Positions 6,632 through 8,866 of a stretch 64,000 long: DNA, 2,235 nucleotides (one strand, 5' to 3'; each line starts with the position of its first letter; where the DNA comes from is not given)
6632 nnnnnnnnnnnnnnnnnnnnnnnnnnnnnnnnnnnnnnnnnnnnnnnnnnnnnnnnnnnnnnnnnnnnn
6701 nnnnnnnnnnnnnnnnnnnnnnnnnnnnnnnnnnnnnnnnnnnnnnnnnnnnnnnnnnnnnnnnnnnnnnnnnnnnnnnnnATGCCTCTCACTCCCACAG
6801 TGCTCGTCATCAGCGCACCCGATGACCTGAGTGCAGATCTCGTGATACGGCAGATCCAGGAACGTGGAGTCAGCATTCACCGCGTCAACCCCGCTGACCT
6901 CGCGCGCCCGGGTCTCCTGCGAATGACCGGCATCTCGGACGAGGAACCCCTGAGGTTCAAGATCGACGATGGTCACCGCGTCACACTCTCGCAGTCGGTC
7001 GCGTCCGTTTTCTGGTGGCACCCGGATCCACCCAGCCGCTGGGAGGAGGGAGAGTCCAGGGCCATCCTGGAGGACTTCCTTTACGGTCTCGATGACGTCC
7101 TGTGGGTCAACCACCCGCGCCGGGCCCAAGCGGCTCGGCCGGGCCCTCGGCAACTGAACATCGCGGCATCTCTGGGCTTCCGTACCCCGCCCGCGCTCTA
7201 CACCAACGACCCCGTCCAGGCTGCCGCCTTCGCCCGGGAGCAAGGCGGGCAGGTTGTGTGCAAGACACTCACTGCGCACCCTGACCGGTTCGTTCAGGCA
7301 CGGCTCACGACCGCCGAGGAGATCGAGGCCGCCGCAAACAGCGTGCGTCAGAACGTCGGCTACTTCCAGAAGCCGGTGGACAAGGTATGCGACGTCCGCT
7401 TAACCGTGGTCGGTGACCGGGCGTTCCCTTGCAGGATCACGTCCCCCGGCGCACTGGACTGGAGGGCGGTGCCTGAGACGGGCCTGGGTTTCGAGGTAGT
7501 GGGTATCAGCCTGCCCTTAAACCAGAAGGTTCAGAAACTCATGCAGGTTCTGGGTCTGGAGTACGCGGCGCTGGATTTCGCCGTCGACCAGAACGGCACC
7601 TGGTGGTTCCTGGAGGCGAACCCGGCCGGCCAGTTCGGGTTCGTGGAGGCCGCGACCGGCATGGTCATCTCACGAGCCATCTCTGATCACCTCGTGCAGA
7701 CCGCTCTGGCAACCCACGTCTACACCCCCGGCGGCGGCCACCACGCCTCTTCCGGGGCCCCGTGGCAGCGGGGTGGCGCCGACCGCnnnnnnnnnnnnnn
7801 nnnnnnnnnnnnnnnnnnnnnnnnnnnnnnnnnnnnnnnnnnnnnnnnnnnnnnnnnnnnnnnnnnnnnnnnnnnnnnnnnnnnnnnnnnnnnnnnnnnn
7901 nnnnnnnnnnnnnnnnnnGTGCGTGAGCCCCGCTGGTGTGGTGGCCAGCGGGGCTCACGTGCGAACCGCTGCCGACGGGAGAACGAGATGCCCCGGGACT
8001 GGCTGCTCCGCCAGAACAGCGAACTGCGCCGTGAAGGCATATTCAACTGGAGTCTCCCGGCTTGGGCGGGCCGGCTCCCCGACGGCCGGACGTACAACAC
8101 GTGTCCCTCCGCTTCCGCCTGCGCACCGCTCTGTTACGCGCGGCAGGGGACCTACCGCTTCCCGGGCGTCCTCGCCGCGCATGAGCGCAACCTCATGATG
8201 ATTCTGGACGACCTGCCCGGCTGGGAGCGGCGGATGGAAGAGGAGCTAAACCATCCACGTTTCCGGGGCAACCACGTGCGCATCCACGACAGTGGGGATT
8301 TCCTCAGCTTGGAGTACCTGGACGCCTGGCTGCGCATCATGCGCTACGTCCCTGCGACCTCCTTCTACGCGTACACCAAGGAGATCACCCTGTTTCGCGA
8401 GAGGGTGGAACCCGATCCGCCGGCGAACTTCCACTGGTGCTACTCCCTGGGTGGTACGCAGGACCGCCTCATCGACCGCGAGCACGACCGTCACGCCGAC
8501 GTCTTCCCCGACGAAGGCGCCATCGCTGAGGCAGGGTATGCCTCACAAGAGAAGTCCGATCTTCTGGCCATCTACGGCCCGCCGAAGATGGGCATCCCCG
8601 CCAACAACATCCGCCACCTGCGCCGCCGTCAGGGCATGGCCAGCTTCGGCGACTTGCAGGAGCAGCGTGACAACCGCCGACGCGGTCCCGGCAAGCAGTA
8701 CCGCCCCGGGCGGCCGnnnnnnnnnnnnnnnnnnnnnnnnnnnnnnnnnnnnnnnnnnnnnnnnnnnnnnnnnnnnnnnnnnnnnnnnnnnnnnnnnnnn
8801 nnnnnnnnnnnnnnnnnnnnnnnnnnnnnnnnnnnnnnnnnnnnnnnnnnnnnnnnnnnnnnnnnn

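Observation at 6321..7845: Phage-borne graspetide (ATP-grasp RiPP) cassette: tandem-core precursor plus MvdD-like ligase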

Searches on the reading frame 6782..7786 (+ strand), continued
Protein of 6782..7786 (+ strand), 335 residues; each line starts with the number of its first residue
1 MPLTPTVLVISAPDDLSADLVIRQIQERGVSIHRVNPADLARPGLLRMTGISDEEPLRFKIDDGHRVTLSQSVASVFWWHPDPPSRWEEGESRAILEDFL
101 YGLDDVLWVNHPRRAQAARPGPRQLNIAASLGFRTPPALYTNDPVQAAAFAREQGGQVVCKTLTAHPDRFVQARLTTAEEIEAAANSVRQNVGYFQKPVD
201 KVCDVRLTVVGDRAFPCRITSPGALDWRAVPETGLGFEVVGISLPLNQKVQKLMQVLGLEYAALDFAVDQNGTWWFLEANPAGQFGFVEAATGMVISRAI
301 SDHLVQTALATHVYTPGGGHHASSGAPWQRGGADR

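Call 110: search_protein_families(library=pfam, proteins=[L009:638-2065:-, L009:986-1768:+, L009:2374-2982:+, L009:3626-4507:-, L009:7297-7977:-, L009:7309-7950:+, L009:8258-9031:-, L009:8526-9236:+, L009:9600-10583:+, L009:12287-12883:-], max_evalue=0.0001)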
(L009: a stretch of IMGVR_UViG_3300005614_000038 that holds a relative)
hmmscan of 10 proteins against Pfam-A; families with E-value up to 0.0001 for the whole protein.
L009:638-2065:- (476 aa): 0 families

L009:986-1768:+ (261 aa): 0 families

L009:2374-2982:+ (203 aa): 0 families

L009:3626-4507:- (294 aa): 0 families

L009:7297-7977:- (227 aa): 0 families

L009:7309-7950:+ (214 aa): 0 families

L009:8258-9031:- (258 aa): 0 families

L009:8526-9236:+ (237 aa): 1 family
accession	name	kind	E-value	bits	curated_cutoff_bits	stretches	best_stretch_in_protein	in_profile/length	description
PF13560.12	HTH_31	-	3e-05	24.7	27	1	55-108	11-60/64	Helix-turn-helix domain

L009:9600-10583:+ (328 aa): 0 families

L009:12287-12883:- (199 aa): 0 families

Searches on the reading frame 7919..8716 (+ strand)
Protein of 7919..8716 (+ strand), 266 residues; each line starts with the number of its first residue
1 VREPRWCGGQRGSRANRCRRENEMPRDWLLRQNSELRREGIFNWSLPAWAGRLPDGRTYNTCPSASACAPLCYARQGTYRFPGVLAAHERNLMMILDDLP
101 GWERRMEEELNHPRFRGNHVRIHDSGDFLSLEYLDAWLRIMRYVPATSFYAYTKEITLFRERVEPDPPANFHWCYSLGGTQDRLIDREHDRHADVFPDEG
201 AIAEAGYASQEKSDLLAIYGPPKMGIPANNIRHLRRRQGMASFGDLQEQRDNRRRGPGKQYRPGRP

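Call 3: search_protein_families(library=pfam, proteins=[window:7919-8716:+], max_evalue=1)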
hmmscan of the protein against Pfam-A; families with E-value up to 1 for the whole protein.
window:7919-8716:+ (266 aa): 1 family
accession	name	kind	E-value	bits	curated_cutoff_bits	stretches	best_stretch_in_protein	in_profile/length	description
PF17338.8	GP88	-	1.1e-59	202.5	24.4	1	28-247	1-220/230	Gene product 88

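Call 4: search_protein_families(library=ncbifam, proteins=[window:7919-8716:+], max_evalue=1)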
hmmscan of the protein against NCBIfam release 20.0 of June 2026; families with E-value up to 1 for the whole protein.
window:7919-8716:+ (266 aa): 0 families

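Call 35: search_protein_families(library=phrogs, proteins=[window:7919-8716:+], max_evalue=0.001)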
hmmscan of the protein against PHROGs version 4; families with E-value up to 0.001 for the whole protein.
window:7919-8716:+ (266 aa): 3 families
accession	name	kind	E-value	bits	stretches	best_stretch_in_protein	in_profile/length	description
phrog_1392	-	unknown function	5.8e-15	56.4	1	53-160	74-188/296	-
phrog_2554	-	unknown function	3.8e-05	23.8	1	59-155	346-431/529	-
phrog_1617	-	unknown function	0.00013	22.1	1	58-182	71-196/273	-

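Call 62: find_related_loci(query=window:7919-8716:+, collection=viral_contigs, flank=5000)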
Query window:7919-8716:+ (266 aa) in viral_contigs; peptide patterns used: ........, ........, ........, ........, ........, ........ (x = any residue, [..] = any of these).
30 stretches matched a pattern; 27 encode a relative of the query (tblastn E <= 1e-3); 27 distinct loci.
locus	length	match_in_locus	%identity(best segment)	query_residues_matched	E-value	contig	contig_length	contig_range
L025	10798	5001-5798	83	1-266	3e-152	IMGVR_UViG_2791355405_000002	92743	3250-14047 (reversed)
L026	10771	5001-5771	84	10-266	4e-146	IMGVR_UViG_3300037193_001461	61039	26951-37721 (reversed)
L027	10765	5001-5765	82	12-266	2e-142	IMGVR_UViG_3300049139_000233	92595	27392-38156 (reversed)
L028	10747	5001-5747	82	18-266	3e-140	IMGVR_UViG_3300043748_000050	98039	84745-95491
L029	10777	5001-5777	80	8-266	2e-139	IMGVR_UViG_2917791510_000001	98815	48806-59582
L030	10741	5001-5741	72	24-266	2e-116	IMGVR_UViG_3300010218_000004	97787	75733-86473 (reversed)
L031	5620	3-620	81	56-261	9e-116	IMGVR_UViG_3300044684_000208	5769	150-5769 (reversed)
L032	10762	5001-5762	69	19-266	8e-114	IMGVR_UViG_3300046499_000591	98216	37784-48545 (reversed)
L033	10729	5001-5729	61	25-266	6e-104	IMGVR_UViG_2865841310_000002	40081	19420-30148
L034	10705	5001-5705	62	28-261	9e-104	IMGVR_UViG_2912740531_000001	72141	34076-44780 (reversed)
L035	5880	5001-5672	61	29-252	4e-88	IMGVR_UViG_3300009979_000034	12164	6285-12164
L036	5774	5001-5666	57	29-249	2e-82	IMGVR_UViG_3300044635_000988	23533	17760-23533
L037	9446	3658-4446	48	29-266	5e-76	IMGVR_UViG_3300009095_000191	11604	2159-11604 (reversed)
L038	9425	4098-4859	47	29-254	3e-72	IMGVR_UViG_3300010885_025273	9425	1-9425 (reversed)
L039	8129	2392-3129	48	30-248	2e-68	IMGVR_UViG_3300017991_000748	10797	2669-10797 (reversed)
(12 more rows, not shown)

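Call 100: search_protein_families(library=padloc, proteins=[window:7919-8716:+], max_evalue=0.01)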
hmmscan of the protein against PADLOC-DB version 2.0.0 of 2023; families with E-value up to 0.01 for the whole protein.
window:7919-8716:+ (266 aa): 0 families
